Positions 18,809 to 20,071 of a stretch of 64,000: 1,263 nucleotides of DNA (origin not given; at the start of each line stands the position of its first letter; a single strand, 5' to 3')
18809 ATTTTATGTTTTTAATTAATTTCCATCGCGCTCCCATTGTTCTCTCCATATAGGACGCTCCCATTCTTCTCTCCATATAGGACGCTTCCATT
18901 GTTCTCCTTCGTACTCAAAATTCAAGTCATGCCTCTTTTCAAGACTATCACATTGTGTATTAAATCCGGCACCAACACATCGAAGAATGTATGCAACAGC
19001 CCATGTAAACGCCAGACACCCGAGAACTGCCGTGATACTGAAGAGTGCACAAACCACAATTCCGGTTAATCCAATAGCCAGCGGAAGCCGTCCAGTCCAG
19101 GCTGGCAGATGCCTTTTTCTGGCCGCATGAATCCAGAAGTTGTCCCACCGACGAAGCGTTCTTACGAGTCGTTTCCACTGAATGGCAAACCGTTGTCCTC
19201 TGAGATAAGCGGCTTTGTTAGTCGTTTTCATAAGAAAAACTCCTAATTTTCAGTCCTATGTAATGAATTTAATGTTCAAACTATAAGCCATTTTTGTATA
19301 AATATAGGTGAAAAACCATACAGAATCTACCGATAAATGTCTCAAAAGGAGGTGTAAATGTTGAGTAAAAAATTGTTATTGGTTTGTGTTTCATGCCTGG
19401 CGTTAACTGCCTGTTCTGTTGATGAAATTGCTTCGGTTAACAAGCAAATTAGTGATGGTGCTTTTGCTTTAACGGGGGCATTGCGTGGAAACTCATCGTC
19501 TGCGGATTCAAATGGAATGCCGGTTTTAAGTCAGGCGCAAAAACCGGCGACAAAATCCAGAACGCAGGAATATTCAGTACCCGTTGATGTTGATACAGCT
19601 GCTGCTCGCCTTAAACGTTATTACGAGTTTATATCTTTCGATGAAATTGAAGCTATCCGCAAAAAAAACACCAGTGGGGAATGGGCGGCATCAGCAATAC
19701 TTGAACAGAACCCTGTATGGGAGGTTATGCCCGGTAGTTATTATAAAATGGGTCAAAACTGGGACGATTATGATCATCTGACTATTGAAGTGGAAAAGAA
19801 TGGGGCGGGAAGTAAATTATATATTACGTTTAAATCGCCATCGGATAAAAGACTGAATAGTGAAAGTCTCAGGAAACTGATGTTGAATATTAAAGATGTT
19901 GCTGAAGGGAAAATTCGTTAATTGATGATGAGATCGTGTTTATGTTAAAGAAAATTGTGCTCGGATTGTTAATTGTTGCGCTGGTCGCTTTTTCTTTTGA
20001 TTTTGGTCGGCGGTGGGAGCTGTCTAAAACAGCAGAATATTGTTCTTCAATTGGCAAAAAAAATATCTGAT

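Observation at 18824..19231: Tandem 27-bp repeat encoding a W/R-rich repeat tail on a small membrane protein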

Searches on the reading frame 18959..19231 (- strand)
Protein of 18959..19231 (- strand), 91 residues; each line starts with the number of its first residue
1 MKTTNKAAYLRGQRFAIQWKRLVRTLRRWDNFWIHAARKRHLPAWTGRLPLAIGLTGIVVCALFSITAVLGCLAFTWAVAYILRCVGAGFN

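Call 46: search_protein_representatives(alignment_id=A1)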
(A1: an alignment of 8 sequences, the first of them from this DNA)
Query: 8 sequences, 91 profile positions. Proteins with E-value up to 0.001 (for the whole library): 57; up to 1e-10: 12; up to 1e-30: 4. The best 57 are listed.
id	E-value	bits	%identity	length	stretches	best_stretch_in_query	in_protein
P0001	2.8e-49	181.3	-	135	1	1-90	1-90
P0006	3.7e-49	180.9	-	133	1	1-89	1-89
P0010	1.7e-39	150.0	-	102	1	1-73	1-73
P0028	9.2e-39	147.6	-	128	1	1-89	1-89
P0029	1.0e-19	86.5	-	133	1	3-88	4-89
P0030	3.1e-17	78.6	-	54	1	1-41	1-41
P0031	3.3e-14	68.9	-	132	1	3-85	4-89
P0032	1.3e-13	67.0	-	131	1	3-74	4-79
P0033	1.4e-13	66.9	-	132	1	6-85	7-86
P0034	2.6e-13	66.0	-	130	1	7-88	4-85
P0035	3.3e-13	65.7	-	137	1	6-86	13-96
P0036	5.0e-11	58.7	-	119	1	5-82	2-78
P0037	1.4e-10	57.3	-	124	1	3-82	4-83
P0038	2.1e-10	56.7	-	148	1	1-88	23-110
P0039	3.0e-10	56.2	-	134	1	2-87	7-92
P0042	7.2e-10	55.0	-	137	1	1-89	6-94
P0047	2.3e-09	53.4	-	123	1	8-82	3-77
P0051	7.6e-09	51.7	-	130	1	6-88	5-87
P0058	1.6e-07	47.4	-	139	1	3-83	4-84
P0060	2.6e-07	46.8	-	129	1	6-79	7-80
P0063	2.2e-06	43.8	-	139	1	5-80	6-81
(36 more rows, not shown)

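Call 48: find_encoding_contigs(protein=P0031, flank=3000, max_places=2)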
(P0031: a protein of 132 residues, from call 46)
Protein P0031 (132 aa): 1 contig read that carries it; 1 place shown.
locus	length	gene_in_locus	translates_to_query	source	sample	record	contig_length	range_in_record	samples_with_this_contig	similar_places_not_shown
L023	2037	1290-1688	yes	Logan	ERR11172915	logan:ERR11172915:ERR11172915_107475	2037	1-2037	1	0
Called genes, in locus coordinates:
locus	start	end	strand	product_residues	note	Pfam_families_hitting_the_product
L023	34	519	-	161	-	-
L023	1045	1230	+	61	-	PF06440:DNA_pol3_theta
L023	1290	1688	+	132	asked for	-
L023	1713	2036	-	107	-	?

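Call 49: find_encoding_contigs(protein=P0033, flank=3000, max_places=2)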
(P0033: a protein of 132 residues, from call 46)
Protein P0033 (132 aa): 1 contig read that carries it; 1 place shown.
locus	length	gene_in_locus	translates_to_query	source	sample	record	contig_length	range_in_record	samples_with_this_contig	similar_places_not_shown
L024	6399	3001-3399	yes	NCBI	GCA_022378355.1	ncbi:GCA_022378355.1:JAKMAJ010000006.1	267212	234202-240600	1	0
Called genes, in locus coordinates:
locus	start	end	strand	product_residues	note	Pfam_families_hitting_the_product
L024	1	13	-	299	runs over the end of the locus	PF12834:Phage_int_SAM_2, PF12835:Integrase_1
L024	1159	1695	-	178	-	-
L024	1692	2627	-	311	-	-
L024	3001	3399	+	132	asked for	-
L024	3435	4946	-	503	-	PF07916:TraG_N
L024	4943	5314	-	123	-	-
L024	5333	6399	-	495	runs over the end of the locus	-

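Call 50: find_encoding_contigs(protein=P0039, flank=3000, max_places=2)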
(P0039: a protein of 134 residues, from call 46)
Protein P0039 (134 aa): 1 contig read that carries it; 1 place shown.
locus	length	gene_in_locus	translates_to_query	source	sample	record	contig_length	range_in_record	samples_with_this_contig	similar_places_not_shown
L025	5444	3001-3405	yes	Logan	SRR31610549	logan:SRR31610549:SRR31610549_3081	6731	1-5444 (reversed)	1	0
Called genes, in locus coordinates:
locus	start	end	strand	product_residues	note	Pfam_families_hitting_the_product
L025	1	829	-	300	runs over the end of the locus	PF12834:Phage_int_SAM_2, PF12835:Integrase_1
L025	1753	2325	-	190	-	-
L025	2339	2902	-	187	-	-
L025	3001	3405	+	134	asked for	-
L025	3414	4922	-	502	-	PF07916:TraG_N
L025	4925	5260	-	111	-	-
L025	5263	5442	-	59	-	?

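Call 51: find_encoding_contigs(protein=P0036, flank=3000, max_places=2)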
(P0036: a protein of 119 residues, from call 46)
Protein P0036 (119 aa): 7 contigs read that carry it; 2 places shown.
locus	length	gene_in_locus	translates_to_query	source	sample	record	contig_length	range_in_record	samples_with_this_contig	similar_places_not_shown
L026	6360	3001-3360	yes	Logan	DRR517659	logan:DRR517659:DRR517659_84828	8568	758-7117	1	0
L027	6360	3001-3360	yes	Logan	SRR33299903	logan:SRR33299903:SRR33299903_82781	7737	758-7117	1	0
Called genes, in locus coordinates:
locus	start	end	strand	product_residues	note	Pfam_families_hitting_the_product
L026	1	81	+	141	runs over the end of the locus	PF05488:PAAR_motif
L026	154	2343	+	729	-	-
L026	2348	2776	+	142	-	-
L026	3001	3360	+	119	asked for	-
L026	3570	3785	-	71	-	-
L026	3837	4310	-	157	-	-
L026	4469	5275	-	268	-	-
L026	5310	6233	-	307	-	PF13391:HNH_2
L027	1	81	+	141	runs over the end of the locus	PF05488:PAAR_motif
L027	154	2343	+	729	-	-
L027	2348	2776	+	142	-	-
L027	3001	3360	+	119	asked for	-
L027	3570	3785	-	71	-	-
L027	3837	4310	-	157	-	-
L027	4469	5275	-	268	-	-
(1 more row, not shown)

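Call 92: search_protein_families(library=pfam, proteins=[P0029, P0033, P0034, P0039, P0042, P0047, P0051, P0058, P0060, P0063], max_evalue=0.1)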
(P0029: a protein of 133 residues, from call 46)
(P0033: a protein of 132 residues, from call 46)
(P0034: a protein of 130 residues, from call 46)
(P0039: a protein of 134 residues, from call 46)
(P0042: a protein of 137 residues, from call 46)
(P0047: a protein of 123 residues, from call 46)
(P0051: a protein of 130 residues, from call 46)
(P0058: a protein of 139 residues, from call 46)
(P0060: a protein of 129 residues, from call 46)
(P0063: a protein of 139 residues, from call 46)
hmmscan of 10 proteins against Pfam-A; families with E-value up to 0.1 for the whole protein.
P0029 (133 aa): 1 family
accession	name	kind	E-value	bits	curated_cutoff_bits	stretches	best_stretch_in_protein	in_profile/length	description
PF12553.13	DUF3742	-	0.00015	22.3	27.2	1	4-132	5-117/120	Protein of unknown function (DUF3742)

P0033 (132 aa): 2 families
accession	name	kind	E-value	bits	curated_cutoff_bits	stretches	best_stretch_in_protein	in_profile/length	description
PF12553.13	DUF3742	-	0.023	15.2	27.2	1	62-126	54-113/120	Protein of unknown function (DUF3742)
PF06699.16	PIG-F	-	0.099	13.2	24.2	0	17-52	118-152/183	GPI biosynthesis protein family Pig-F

P0034 (130 aa): 1 family
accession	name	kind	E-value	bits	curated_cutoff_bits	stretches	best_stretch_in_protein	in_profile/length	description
PF11239.13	DUF3040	-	0.09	13.5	24.7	0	36-77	41-83/84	Protein of unknown function (DUF3040)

P0039 (134 aa): 2 families
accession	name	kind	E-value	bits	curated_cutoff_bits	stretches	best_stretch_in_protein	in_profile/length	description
PF01277.22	Oleosin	-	0.0028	17.8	25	1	47-100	42-93/113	Oleosin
PF10208.15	ARMET_C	-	0.028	14.3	23.5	1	25-38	10-23/43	ARMET, C-terminal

P0042 (137 aa): 3 families
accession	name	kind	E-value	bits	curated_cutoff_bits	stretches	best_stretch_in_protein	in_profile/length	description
PF12553.13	DUF3742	-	0.00058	20.3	27.2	1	28-124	21-111/120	Protein of unknown function (DUF3742)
PF01277.22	Oleosin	-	0.021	15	25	1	48-90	43-83/113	Oleosin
PF06692.16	MNSV_P7B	-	0.084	13.3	22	0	70-106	11-47/61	Melon necrotic spot virus P7B protein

P0047 (123 aa): 2 families
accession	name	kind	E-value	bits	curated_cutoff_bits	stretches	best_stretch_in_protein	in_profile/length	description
PF12553.13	DUF3742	-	2.8e-05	24.6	27.2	1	52-122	50-116/120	Protein of unknown function (DUF3742)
PF07172.16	GRP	-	0.012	16.6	30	1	63-116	5-64/90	Glycine rich protein family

P0051 (130 aa): 0 families

P0058 (139 aa): 1 family
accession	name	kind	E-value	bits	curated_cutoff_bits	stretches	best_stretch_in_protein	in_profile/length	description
PF12553.13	DUF3742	-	0.00091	19.7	27.2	1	51-138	47-114/120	Protein of unknown function (DUF3742)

P0060 (129 aa): 1 family
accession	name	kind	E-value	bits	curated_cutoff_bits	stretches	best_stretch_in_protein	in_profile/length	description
PF12553.13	DUF3742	-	0.00028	21.4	27.2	1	10-126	10-117/120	Protein of unknown function (DUF3742)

P0063 (139 aa): 3 families
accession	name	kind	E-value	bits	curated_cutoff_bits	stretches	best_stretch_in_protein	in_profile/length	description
PF19744.4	DUF6232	-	0.031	15.2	27.4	1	33-79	31-74/117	Family of unknown function (DUF6232)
PF20444.3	DUF6703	-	0.047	14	23.8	1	40-92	52-101/122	Family of unknown function (DUF6703)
PF20990.2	DUF2207_C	-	0.089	12.9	33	0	9-83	113-182/247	Predicted membrane protein (DUF2207) C-terminal domain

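Call 95: find_homologous_proteins(query=P0047, max_evalue=0.001)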
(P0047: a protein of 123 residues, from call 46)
Query P0047 (123 aa): 31 proteins with E <= 0.001 among 117 candidates.
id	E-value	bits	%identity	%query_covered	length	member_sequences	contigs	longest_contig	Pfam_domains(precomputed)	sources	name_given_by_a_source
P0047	8.2e-74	263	100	100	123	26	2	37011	-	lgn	-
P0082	7.3e-67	240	90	100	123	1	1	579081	PF12553.14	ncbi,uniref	ncbi:hypothetical protein [Citrobacter arsenatis]|uniref:hypothetical protein n=1 Tax=Citrobacter ar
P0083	3.7e-65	235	89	100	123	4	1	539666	PF12553.14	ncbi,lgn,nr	ncbi:DUF3742 family protein [Salmonella enterica subsp. enterica]|nr:DUF3742 family protein [Salmone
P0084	7.2e-64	231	86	100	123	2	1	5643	-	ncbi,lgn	ncbi:TPA: hypothetical protein ACIVM6_004542 [Salmonella enterica subsp. salamae serovar 21:z10:z6]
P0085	3.7e-63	229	87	100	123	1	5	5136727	PF12553.14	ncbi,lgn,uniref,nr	ncbi:DUF3742 family protein [Salmonella enterica subsp. enterica serovar Worthington]|uniref:DUF3742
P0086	5.1e-63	228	87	100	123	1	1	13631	PF12553.14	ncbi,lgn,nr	ncbi:hypothetical protein DQ824_24710 [Salmonella enterica subsp. enterica serovar Newport]|nr:hypot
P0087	8.2e-63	227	87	100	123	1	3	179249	PF12553.14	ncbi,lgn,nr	ncbi:DUF3742 family protein [Salmonella enterica subsp. enterica serovar Infantis]|nr:DUF3742 family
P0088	1.4e-62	227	85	100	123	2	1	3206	-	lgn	-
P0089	5.0e-62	225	85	100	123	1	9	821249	PF12553.14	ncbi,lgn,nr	ncbi:TPA: hypothetical protein ACF6RW_002114 [Salmonella enterica subsp. enterica serovar Kentucky]|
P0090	1.3e-61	224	82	100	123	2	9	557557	-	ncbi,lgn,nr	ncbi:DUF3742 family protein [Salmonella enterica]|nr:DUF3742 family protein [Salmonella enterica] EG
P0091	1.8e-60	220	82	100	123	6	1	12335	-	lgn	-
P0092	2.5e-59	216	85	100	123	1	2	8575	-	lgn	-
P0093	4.3e-59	215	80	100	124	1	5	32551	-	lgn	-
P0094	2.4e-57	210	79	100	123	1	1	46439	-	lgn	-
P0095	6.7e-57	208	80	100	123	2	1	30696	-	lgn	-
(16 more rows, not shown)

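Call 110: search_protein_families(library=pfam, proteins=[L026:154-2340:+, L026:2348-2773:+], max_evalue=0.001)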
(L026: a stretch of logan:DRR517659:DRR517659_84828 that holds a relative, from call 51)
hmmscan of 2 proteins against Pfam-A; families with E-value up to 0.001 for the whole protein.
L026:154-2340:+ (729 aa): 0 families

L026:2348-2773:+ (142 aa): 0 families

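Call 112: predict_structure(alignment_id=A6)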
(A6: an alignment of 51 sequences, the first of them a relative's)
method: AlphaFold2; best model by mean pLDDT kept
length: 133 residues; sequences in the alignment: 51
mean_pLDDT: 83.2   pTM: 0.46
mean pLDDT of the five models: 83.2, 83.1, 82.5, 82.2, 79.0
residues with pLDDT >= 90: 57; 70-90: 51; 50-70: 22; < 50: 3
segments of 3 or more residues with pLDDT < 50: none
pLDDT, mean of each block of 10 residues (from residue 1): 88 95 91 87 84 90 98 98 91 63 53 78 74 53
secondary structure, 60 per line:
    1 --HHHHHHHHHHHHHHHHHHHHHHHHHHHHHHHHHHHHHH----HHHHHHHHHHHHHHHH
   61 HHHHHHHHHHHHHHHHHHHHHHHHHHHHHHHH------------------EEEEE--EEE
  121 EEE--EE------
elements in order: H3-40 H45-92 E111-115 E118-123

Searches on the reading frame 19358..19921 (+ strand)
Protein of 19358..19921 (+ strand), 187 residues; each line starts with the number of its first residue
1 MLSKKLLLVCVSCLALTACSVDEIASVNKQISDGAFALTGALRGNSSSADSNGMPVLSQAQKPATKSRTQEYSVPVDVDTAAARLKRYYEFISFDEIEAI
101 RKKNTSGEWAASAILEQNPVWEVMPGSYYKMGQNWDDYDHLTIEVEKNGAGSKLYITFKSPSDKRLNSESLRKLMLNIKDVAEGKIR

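Call 11: search_protein_families(library=pfam, proteins=[window:19358-19921:+], max_evalue=1)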
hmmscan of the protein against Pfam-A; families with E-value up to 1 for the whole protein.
window:19358-19921:+ (187 aa): 1 family
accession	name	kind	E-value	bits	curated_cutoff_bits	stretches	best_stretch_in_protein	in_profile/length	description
PF15725.10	RCDG1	-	0.045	14.6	27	1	18-46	43-71/83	Renal cancer differentiation gene 1 protein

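Call 12: search_protein_families(library=ncbifam, proteins=[window:19358-19921:+], max_evalue=1)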
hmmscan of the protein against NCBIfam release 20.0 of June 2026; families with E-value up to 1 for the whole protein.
window:19358-19921:+ (187 aa): 2 families
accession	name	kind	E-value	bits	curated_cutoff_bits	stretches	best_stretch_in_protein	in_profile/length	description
NF047904.1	MmDecMmdE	equivalog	0.098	12.5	65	1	3-45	15-56/57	methylmalonyl-CoA decarboxylase subunit epsilon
NF047408.1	SA0632_fam_LP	equivalog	0.15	11.7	70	1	4-32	3-32/68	SA0632 family lipoprotein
